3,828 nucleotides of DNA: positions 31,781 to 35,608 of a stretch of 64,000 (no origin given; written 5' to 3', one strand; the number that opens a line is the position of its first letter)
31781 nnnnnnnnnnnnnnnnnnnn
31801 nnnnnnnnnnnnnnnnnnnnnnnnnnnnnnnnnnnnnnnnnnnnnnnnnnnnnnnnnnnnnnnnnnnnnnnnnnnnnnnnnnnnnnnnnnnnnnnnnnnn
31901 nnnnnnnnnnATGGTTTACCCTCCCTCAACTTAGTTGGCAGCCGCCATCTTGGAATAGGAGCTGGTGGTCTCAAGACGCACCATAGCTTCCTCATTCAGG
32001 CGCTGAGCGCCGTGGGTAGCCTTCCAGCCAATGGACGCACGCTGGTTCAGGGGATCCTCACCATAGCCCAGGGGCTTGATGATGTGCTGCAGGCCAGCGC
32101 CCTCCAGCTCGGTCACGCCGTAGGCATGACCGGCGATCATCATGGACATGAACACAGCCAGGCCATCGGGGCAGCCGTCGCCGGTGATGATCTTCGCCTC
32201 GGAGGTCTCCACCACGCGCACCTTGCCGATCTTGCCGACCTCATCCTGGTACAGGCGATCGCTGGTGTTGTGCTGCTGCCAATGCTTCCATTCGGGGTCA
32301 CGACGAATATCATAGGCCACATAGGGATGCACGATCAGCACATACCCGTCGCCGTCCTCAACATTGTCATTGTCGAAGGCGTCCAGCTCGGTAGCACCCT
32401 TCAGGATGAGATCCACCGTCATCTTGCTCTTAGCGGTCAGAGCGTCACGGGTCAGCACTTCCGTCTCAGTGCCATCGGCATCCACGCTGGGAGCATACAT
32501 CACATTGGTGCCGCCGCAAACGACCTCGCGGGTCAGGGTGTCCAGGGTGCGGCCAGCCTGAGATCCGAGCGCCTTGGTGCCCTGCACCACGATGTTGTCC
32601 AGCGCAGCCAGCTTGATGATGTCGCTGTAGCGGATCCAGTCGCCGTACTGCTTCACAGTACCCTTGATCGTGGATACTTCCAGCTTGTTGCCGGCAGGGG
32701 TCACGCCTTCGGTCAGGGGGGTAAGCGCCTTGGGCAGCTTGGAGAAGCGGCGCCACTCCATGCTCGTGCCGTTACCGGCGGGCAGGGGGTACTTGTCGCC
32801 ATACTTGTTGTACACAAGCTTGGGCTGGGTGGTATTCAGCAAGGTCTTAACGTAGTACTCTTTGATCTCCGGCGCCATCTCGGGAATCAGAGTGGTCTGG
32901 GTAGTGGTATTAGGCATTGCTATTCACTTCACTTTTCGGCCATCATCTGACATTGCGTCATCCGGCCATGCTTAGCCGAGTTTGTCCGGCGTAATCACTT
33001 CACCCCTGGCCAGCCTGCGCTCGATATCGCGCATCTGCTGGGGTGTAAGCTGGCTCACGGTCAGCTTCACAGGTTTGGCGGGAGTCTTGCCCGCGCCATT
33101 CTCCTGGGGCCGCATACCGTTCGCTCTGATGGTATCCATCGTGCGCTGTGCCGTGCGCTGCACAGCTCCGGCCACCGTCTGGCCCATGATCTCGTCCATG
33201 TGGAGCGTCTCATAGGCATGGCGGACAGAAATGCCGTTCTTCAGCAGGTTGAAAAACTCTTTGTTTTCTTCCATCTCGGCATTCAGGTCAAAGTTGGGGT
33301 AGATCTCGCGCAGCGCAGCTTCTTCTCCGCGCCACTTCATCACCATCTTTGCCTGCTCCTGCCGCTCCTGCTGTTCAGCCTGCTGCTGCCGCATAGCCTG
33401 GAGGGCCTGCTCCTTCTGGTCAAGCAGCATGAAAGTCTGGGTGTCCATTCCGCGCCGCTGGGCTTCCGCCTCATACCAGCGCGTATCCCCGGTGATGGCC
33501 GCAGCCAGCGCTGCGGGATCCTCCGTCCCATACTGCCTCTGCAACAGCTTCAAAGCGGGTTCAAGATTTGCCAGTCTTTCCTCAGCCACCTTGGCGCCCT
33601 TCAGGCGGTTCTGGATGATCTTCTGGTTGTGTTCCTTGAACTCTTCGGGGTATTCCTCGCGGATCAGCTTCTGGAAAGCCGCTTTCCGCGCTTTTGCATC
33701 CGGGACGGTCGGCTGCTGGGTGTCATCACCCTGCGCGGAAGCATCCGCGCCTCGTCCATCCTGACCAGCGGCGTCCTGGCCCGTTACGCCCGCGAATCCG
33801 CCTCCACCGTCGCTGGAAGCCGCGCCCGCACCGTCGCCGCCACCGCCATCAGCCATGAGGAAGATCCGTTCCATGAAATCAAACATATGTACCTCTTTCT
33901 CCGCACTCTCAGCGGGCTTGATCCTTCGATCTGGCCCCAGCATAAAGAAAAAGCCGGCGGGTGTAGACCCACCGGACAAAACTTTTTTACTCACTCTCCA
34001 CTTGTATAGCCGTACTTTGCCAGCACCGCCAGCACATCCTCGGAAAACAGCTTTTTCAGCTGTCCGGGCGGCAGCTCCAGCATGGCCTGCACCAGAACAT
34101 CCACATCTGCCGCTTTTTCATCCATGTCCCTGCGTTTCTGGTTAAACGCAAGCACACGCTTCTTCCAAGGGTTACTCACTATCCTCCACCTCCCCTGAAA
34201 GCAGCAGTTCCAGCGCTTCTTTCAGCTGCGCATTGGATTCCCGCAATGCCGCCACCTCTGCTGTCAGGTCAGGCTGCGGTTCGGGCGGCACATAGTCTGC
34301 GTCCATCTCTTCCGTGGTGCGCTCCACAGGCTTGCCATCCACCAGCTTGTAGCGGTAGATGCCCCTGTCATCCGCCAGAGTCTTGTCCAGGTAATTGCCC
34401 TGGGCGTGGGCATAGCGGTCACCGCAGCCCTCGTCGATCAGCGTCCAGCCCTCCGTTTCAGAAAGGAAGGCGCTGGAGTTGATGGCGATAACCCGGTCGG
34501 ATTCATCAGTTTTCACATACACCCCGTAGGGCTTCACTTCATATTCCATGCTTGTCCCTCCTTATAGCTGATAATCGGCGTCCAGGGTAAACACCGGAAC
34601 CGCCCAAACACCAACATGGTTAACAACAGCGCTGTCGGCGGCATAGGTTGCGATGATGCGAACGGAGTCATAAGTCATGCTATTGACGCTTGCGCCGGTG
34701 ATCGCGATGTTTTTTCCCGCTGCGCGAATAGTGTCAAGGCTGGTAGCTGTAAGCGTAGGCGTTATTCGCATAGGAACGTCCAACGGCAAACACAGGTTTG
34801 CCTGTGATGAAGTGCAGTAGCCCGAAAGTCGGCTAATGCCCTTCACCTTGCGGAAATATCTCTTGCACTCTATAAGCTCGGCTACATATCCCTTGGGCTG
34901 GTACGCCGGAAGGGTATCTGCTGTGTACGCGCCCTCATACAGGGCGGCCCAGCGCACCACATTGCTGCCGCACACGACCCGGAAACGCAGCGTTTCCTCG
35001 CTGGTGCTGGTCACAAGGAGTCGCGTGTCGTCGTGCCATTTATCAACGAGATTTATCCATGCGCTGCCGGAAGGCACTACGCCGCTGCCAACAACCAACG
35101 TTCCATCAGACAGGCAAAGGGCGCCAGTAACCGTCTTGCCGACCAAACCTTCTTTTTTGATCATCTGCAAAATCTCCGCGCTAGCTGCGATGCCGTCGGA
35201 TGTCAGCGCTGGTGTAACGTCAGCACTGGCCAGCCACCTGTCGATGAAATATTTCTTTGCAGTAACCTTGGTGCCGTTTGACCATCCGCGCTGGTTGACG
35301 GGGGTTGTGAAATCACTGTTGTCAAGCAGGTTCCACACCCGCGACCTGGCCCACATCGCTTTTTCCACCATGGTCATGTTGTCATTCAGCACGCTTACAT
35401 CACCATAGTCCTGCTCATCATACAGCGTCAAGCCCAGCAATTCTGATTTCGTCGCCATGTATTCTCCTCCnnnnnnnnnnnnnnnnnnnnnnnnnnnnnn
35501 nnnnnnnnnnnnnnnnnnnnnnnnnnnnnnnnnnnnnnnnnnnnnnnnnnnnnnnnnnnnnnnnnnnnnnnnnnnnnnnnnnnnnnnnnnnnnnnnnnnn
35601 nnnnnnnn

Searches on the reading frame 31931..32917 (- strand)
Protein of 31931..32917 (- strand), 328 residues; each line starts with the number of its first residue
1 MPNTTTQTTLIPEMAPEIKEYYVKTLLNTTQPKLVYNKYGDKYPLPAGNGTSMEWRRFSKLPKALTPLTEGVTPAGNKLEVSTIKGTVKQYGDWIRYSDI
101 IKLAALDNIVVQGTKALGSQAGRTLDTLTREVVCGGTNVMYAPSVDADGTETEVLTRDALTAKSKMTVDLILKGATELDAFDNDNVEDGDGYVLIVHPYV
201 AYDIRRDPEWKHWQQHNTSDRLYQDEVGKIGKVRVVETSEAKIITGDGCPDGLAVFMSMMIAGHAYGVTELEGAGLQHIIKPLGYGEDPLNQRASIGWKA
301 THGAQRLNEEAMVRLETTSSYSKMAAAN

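Call 11: search_protein_families(library=phrogs, proteins=[window:31931-32917:-], max_evalue=0.001)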
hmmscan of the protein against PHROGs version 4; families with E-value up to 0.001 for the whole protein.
window:31931-32917:- (328 aa): 2 families
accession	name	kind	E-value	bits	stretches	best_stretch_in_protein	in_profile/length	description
phrog_1357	-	head and packaging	7.6e-68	230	1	9-322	24-349/356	major head protein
phrog_334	-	head and packaging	8.4e-05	22.8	1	152-237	178-278/381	major head protein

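Call 18: search_protein_families(library=pfam, proteins=[window:31931-32917:-], max_evalue=0.01)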
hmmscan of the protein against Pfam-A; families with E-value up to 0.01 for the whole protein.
window:31931-32917:- (328 aa): 2 families
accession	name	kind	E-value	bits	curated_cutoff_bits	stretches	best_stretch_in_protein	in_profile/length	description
PF25209.1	Phage_capsid_4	-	2.8e-07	31.5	27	1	47-302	35-245/262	Phage capsid protein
PF13252.12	Phage_capsid_3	-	8.3e-06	25.4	23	1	118-242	139-277/376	Phage capsid protein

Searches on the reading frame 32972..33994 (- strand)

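Call 11: search_protein_families(library=phrogs, proteins=[window:32972-33994:-], max_evalue=0.001)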
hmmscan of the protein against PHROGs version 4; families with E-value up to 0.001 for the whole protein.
window:32972-33994:- (340 aa): 1 family
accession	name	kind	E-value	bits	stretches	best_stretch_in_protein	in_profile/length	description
phrog_13908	-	unknown function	3.7e-63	214.6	1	48-336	9-292/294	-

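Call 18: search_protein_families(library=pfam, proteins=[window:32972-33994:-], max_evalue=0.01)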
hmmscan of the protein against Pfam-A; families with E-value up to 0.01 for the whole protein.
window:32972-33994:- (340 aa): 0 families

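Call 84: search_protein_families(library=ncbifam, proteins=[window:32972-33994:-], max_evalue=0.01)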
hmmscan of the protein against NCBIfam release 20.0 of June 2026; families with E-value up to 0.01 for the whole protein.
window:32972-33994:- (340 aa): 0 families

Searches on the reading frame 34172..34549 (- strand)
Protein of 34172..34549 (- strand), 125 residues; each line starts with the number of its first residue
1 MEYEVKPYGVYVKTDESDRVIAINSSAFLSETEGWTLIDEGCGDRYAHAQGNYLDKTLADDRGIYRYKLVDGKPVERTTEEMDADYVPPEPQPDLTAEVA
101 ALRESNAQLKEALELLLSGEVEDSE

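Call 12: search_protein_families(library=phrogs, proteins=[window:34172-34549:-], max_evalue=0.001)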
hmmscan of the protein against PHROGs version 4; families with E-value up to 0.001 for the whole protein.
window:34172-34549:- (125 aa): 1 family
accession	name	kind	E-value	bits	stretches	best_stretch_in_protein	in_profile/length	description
phrog_24451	-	unknown function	1e-27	97.7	1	10-110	7-106/111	-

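Call 18: search_protein_families(library=pfam, proteins=[window:34172-34549:-], max_evalue=0.01)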
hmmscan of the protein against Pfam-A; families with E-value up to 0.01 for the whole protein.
window:34172-34549:- (125 aa): 0 families

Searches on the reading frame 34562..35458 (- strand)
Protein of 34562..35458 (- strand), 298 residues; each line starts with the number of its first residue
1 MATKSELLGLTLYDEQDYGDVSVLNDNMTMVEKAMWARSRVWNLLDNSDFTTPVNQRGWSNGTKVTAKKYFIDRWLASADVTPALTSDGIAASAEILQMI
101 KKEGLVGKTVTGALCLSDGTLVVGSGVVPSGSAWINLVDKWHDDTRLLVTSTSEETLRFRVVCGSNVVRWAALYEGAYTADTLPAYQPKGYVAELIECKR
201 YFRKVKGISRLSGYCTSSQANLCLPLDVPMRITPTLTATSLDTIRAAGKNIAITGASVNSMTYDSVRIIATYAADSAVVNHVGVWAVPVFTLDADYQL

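Call 12: search_protein_families(library=phrogs, proteins=[window:34562-35458:-], max_evalue=0.001)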
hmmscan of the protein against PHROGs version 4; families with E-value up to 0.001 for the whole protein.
window:34562-35458:- (298 aa): 1 family
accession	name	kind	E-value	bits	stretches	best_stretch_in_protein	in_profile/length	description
phrog_4492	-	tail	1.5e-11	44.3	1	185-283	979-1074/1096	tail fiber protein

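Call 18: search_protein_families(library=pfam, proteins=[window:34562-35458:-], max_evalue=0.01)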
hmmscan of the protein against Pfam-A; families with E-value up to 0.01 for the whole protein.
window:34562-35458:- (298 aa): 0 families

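Call 84: search_protein_families(library=ncbifam, proteins=[window:34562-35458:-], max_evalue=0.01)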
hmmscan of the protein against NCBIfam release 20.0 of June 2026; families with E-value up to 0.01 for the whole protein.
window:34562-35458:- (298 aa): 0 families
